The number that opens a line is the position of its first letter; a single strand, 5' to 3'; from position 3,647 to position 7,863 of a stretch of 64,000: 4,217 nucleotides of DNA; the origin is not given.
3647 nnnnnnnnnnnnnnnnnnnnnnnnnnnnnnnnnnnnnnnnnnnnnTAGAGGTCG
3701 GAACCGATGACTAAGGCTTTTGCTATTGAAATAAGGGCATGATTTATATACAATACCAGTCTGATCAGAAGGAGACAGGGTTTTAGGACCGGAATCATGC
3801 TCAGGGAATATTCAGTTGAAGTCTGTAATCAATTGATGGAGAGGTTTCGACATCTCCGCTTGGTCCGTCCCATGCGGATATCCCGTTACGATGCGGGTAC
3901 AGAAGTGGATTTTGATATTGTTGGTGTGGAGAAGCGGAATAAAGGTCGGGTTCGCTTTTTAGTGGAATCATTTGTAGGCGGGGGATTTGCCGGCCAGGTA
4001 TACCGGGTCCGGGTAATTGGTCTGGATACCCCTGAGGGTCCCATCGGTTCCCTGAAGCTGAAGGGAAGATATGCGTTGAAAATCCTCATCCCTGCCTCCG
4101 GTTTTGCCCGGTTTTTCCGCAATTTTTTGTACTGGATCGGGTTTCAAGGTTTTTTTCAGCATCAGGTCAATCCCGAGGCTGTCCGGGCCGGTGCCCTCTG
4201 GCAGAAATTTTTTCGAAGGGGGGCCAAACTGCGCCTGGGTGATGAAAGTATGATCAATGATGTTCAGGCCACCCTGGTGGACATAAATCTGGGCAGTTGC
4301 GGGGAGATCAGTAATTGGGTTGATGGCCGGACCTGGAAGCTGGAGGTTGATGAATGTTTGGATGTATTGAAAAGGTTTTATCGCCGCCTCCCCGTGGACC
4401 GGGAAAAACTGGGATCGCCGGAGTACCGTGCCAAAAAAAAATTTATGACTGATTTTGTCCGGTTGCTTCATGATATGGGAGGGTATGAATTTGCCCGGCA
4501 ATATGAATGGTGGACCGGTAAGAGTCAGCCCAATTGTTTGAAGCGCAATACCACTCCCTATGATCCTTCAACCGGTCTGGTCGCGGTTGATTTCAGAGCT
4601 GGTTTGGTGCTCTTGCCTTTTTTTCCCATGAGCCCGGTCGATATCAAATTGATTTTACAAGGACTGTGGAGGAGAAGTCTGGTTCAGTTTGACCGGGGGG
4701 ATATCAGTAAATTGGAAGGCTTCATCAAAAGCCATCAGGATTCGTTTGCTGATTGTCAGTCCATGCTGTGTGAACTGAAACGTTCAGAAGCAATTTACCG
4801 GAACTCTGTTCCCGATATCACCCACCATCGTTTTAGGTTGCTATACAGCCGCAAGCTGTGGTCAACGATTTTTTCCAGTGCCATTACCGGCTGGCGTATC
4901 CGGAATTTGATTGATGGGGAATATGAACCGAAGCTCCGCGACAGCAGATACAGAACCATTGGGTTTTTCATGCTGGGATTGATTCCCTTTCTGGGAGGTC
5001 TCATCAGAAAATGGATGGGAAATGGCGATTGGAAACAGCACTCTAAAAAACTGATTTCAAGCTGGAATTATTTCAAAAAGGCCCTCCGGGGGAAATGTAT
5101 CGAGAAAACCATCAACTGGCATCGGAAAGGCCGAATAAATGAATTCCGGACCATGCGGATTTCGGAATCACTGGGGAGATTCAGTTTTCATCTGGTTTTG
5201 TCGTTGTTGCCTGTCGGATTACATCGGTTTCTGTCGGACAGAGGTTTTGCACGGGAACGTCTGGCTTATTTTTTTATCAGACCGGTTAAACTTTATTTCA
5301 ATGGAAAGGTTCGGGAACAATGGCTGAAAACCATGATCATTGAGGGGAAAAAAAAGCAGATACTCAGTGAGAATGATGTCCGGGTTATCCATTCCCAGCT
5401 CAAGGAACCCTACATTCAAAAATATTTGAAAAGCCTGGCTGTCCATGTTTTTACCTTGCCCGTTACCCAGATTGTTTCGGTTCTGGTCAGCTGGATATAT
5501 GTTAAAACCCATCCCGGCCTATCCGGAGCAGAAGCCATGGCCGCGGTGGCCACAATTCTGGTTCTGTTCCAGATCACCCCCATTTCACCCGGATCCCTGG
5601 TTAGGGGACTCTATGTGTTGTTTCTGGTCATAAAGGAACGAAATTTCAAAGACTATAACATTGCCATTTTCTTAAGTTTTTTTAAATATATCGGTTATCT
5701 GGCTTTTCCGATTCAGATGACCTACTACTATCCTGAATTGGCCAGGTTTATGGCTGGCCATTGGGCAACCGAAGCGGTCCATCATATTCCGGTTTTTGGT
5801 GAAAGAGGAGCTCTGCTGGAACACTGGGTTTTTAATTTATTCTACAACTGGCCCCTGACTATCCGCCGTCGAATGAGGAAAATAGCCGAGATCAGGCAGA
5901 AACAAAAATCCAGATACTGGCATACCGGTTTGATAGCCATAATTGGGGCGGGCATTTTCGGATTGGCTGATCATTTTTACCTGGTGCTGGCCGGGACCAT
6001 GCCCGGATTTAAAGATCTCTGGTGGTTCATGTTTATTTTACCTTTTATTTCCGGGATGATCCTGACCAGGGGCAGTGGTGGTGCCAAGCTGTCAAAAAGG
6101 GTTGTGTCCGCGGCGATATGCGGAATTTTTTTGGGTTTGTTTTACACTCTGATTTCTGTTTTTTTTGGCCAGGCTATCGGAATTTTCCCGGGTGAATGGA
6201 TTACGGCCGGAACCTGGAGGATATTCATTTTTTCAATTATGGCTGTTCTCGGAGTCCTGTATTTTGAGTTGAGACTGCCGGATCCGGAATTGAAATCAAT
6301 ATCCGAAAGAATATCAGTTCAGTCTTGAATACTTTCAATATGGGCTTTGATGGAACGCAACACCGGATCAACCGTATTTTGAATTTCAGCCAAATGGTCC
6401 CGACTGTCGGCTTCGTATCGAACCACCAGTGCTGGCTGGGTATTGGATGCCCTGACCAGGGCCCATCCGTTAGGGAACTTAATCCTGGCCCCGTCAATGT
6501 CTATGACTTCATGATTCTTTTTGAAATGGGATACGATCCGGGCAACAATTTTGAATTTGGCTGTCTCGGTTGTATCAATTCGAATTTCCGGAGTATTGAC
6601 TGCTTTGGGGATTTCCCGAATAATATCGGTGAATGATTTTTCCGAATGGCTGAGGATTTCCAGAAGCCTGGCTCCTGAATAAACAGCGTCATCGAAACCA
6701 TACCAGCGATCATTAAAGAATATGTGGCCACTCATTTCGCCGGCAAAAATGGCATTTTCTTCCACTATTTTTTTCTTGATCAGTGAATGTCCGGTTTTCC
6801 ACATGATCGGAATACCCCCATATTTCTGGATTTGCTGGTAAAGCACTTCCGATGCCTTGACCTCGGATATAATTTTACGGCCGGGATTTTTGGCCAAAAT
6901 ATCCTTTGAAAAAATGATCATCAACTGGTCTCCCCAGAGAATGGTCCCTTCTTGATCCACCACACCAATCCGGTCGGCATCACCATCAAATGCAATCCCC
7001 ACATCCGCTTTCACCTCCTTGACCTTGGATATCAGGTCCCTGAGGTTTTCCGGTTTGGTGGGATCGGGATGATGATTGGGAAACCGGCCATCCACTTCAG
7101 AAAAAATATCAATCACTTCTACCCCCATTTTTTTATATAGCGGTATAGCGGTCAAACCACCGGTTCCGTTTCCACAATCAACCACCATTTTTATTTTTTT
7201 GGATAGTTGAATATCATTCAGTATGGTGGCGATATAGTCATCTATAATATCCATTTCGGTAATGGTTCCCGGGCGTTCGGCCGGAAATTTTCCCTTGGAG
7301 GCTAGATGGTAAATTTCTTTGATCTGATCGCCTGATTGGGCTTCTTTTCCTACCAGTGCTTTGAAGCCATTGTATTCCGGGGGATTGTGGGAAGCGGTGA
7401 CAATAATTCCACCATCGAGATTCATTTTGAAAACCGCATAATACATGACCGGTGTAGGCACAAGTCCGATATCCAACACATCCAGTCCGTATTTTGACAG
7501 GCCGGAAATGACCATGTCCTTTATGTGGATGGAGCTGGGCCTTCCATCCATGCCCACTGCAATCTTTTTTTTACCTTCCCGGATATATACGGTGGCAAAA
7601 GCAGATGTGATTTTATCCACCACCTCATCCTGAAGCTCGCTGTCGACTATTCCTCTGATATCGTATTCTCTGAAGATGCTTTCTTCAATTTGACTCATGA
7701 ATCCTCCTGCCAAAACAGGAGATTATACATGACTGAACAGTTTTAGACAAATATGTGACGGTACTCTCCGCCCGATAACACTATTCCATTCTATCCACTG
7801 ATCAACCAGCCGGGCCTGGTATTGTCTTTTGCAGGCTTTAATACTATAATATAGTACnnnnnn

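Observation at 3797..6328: Protein-kinase-like domain fused N-terminally to a ~500-aa polytopic membrane domain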

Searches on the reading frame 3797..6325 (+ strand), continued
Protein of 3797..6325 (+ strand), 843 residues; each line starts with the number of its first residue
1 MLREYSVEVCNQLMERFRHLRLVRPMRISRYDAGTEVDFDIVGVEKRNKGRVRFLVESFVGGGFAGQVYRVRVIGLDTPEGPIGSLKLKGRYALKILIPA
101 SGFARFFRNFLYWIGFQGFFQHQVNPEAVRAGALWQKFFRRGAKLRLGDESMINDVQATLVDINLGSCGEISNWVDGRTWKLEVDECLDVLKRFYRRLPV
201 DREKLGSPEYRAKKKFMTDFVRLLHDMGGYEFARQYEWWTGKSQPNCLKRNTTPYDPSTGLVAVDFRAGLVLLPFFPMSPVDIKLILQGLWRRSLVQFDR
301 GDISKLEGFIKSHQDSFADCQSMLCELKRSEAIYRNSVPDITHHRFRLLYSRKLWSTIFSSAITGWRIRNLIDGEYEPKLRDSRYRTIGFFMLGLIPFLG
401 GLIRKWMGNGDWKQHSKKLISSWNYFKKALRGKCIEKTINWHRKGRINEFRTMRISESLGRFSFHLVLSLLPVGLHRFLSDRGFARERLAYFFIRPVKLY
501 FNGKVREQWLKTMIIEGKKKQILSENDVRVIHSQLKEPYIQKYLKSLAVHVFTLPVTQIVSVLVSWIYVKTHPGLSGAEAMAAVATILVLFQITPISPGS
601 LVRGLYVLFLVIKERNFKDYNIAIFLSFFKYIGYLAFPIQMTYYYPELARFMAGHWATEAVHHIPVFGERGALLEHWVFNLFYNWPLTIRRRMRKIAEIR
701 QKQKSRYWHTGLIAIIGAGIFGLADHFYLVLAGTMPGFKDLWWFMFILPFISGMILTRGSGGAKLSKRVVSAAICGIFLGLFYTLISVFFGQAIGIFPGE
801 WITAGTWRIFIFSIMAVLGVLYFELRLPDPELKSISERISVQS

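Call 94: search_solved_structures(query=A2, max_evalue=10, show_alignments=4)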
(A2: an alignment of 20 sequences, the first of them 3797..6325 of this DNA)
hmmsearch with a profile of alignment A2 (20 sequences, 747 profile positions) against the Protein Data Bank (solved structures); distinct sequences matched with E-value up to 10: 5.
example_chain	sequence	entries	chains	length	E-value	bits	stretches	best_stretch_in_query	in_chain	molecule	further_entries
6cc4_A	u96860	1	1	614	0.071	14.2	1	511-643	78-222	soluble cytochrome b562, lipid II flippase MurJ chimera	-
7bgf_A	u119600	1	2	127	0.3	12.1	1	296-372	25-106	DNA endonuclease RBBP8,CtIP/RBBP8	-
4zrj_B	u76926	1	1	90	0.33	12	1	303-364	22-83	Merlin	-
3txy_A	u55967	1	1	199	0.56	11.3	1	251-285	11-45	Isochorismatase family protein family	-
9u78_A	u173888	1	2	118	0.6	11.2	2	482-541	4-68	Single Chain Protein of De Novo Designed Helix Bundles-4EH2 with KDPV Loop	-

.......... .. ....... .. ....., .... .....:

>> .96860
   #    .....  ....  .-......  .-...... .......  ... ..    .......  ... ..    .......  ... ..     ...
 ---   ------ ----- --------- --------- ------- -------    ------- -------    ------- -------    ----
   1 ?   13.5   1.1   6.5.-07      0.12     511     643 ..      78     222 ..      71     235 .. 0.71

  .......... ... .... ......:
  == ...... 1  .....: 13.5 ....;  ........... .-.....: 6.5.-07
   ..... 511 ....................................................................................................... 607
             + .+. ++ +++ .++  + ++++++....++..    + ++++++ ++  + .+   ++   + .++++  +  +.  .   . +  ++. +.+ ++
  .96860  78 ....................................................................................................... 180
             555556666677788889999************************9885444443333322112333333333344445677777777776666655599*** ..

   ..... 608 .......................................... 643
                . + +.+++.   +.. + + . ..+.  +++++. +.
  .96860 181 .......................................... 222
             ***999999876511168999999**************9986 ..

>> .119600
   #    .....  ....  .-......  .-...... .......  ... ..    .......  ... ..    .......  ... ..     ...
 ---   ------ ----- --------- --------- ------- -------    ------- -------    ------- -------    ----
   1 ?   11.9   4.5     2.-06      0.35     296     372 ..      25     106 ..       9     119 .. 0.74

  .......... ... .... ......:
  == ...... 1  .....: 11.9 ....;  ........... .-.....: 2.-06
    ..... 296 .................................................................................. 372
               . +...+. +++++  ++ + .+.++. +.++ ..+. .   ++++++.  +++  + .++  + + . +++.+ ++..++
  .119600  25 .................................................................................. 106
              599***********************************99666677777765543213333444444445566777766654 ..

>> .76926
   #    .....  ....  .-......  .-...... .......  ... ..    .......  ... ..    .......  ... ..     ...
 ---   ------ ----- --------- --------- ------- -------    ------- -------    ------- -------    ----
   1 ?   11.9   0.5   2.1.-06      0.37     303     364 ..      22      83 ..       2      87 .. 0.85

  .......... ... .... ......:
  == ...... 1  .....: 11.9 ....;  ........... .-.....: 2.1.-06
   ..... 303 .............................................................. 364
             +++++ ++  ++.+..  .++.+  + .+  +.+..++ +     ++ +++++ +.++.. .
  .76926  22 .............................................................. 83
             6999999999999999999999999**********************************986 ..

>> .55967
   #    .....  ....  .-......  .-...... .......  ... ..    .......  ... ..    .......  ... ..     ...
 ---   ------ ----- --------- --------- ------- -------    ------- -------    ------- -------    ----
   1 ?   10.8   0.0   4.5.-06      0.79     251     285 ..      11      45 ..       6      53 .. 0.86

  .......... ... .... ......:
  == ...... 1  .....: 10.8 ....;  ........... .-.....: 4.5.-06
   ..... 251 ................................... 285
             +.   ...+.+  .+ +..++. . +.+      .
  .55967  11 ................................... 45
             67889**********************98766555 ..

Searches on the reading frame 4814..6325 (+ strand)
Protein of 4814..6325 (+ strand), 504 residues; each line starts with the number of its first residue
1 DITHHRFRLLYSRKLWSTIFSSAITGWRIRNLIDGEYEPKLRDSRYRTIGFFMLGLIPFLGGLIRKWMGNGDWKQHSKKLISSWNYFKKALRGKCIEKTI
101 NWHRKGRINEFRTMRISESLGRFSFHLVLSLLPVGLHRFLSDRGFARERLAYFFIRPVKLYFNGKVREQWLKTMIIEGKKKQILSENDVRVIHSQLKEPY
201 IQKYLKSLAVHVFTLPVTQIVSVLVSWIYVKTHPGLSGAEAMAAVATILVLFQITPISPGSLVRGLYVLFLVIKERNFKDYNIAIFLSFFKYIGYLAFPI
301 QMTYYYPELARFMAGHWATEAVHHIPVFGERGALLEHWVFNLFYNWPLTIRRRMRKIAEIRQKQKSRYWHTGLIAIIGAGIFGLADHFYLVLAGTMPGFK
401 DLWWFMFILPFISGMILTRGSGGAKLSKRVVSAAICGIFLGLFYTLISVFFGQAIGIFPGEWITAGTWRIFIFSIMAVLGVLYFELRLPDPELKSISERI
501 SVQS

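Call 59: predict_structure(alignment_id=A3)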
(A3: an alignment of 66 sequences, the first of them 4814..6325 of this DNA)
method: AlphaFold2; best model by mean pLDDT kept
length: 504 residues; sequences in the alignment: 66
mean_pLDDT: 88.7   pTM: 0.66
mean pLDDT of the five models: 88.7, 87.8, 87.8, 86.5, 85.2
residues with pLDDT >= 90: 306; 70-90: 173; 50-70: 15; < 50: 10
segments of 3 or more residues with pLDDT < 50: 1-3, 325-331
pLDDT, mean of each block of 10 residues (from residue 1): 58 87 92 94 94 89 93 94 95 95 94 94 95 92 93 88 92 92 90 89 86 85 92 94 93 86 91 90 89 83 87 81 47 63 80 90 95 98 96 91 95 97 95 97 95 80 91 96 91 79 79
secondary structure, 60 per line:
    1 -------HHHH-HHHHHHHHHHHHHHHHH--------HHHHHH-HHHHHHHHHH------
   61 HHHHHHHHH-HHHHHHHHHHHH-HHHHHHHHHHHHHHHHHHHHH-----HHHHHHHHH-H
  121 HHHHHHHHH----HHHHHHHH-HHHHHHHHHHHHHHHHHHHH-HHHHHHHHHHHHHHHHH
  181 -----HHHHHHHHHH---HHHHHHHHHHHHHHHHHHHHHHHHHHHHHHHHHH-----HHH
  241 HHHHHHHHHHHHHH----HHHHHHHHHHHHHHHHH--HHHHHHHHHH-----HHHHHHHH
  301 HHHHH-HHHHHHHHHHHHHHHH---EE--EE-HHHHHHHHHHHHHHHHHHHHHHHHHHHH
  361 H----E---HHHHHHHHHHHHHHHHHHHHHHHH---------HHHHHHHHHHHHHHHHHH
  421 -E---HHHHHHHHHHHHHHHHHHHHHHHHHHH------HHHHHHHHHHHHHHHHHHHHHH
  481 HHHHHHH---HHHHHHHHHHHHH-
elements in order: H8-11 H13-29 H38-43 H45-54 H61-69 H71-82 H84-104 H110-118 H120-129 H134-141 H143-162 H164-180 H186-195 H199-232 H238-254 H259-275 H278-287 H293-305 H307-322 H333-361 H370-393 H403-420 H426-452 H459-487 H491-503

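Call 61: fold_search(model_id=the predicted structure, library=pdb)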
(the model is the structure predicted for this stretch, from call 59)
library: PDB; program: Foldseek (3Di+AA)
matches with E <= 10: 106; with E <= 0.001: 0
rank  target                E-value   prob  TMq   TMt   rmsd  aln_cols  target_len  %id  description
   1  9a2d_C                5.4e-01  0.08  0.10  0.05  38.2       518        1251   12  Modeling of the ciliary Intraflagellar transport-A complex (released 2024-05-10)
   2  9o7y_C                7.0e-01  0.11  0.11  0.07  25.7       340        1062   12  Cryo-EM structure of apo rabbit TRPM3 having 2 resting and 2 activated subunits (para position) at 18 degrees Celsius (released 2025-12-17)
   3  9o7x_A                7.3e-01  0.06  0.10  0.06  26.7       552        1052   11  Cryo-EM structure of apo rabbit TRPM3 having 2 resting and 2 activated subunits (ortho position) at 18 degrees Celsius (released 2025-12-17)
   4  8v2d_A                8.3e-01  0.16  0.14  0.21  23.8       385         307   13  Computational Designed Nanocage O43_129 (released 2024-03-13)
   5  9n1j_A                9.5e-01  0.08  0.10  0.06  25.9       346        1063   12  Cryo-EM structure of rabbit TRPM3 in apo activated state at 18 degrees Celsius (released 2025-12-17)
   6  9o83_D                1.0e+00  0.06  0.12  0.07  26.6       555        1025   11  Cryo-EM structure of apo rabbit TRPM3 having 1 resting and 3 activated subunits at 37 degrees Celsius (released 2025-12-17)
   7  9o8d_C                1.5e+00  0.08  0.10  0.06  24.2       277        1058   11  Cryo-EM structure of primidone-bound rabbit TRPM3 having 2 resting and 2 activated subunits (ortho position) at 18 deg (released 2026-02-25)
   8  9n1h_A                1.5e+00  0.07  0.10  0.06  25.6       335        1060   10  Cryo-EM structure of rabbit TRPM3 in apo resting state at 37 degrees Celsius (released 2025-12-17)
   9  9n1g_A                1.5e+00  0.06  0.10  0.06  25.6       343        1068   11  Cryo-EM structure of rabbit TRPM3 in apo resting state at 18 degrees Celsius (released 2025-12-10)
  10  9o7y_A                2.2e+00  0.06  0.12  0.07  24.4       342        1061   10  Cryo-EM structure of apo rabbit TRPM3 having 2 resting and 2 activated subunits (para position) at 18 degrees Celsius (released 2025-12-17)
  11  8v3b_a                2.3e+00  0.09  0.15  0.17  21.5       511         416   13  Computational Designed Nanocage O43_129_+4 (released 2024-03-13)
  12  8tpm_A                2.3e+00  0.09  0.15  0.13  24.6       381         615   11  nhTMEM16 lipid scramblase in lipid nanodiscs with MSP1E3 scaffold protein in the absence of Ca2+ (released 2024-05-08)
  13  9qhq_A                2.3e+00  0.07  0.12  0.08  25.0       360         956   10  Cryo-EM structure of mouse TRPM3 alpha 2 in with agonists CIM-0216 and Pregnenolone sulfate (PregS) (released 2026-02-11)
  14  8x61_C                2.4e+00  0.82  0.17  0.46   6.6       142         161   18  Cryo-EM structure of ATP-bound FtsE(E163Q)X (released 2024-05-08)
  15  9o8f_A                2.4e+00  0.06  0.12  0.07  24.0       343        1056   10  Cryo-EM structure of primidone-bound rabbit TRPM3 having 2 resting and 2 activated subunits (para position) at 18 degr (released 2025-12-17)
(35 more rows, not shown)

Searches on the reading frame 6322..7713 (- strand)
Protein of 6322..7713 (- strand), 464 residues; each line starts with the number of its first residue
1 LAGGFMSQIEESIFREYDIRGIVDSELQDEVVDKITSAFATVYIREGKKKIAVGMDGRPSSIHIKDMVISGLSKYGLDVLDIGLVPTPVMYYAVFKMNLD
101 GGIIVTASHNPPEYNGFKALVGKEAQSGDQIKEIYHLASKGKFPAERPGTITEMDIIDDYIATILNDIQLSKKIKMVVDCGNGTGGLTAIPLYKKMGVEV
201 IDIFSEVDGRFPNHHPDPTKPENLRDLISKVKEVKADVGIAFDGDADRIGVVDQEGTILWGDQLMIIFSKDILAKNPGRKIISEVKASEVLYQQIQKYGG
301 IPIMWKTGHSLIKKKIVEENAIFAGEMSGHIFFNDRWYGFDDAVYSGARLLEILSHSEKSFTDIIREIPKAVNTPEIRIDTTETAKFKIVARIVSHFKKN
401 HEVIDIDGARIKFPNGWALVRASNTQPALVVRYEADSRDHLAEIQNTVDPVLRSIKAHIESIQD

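Call 10: search_protein_families(library=pfam, proteins=[window:6322-7713:-], max_evalue=0.01)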
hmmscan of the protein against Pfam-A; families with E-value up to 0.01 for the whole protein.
window:6322-7713:- (464 aa): 5 families
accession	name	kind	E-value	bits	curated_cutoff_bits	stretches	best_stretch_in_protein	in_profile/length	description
PF02878.22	PGM_PMM_I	-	1.8e-37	128.5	22.5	1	13-143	3-136/138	Phosphoglucomutase/phosphomannomutase, alpha/beta/alpha domain I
PF02879.22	PGM_PMM_II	-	9.9e-27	93.9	29.3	1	158-256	1-103/103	Phosphoglucomutase/phosphomannomutase, alpha/beta/alpha domain II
PF02880.22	PGM_PMM_III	-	3.4e-25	88.9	20.7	1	260-370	1-113/115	Phosphoglucomutase/phosphomannomutase, alpha/beta/alpha domain III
PF00408.26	PGM_PMM_IV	-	1.8e-14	54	23.1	1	376-449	1-66/68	Phosphoglucomutase/phosphomannomutase, C-terminal domain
PF09981.14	DUF2218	-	5.7e-05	23.9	29.1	1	388-452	11-74/88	Uncharacterized protein conserved in bacteria (DUF2218)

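Call 44: search_protein_families(library=ncbifam, proteins=[window:6322-7713:-], max_evalue=0.00001)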
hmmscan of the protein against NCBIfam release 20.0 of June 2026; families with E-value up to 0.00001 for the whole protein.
window:6322-7713:- (464 aa): 6 families
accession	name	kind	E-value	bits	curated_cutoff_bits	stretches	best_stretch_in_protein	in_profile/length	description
NF046027.1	PhglucPhmanMutPgmG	equivalog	1.2e-160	535.2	600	1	7-452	3-450/460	phosphoglucomutase/phosphomannomutase PgmG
TIGR03990.1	Arch_GlmM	equivalog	4.3e-120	401.6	439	1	13-448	3-440/444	phosphoglucosamine mutase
NF007088.0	PRK09542.1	equivalog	3.1e-92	310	618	1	11-453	9-454/456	phosphomannomutase/phosphoglucomutase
NF011943.0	PRK15414.1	subfamily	8.6e-71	239.3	801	1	13-447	6-446/456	phosphomannomutase CpsG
TIGR01455.1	glmM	equivalog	6.4e-56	189.9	447.55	1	19-451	6-439/442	phosphoglucosamine mutase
NF005737.0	PRK07564.1-1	equivalog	2.9e-09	36.1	378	0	172-271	204-305/543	alpha-D-glucose phosphate-specific phosphoglucomutase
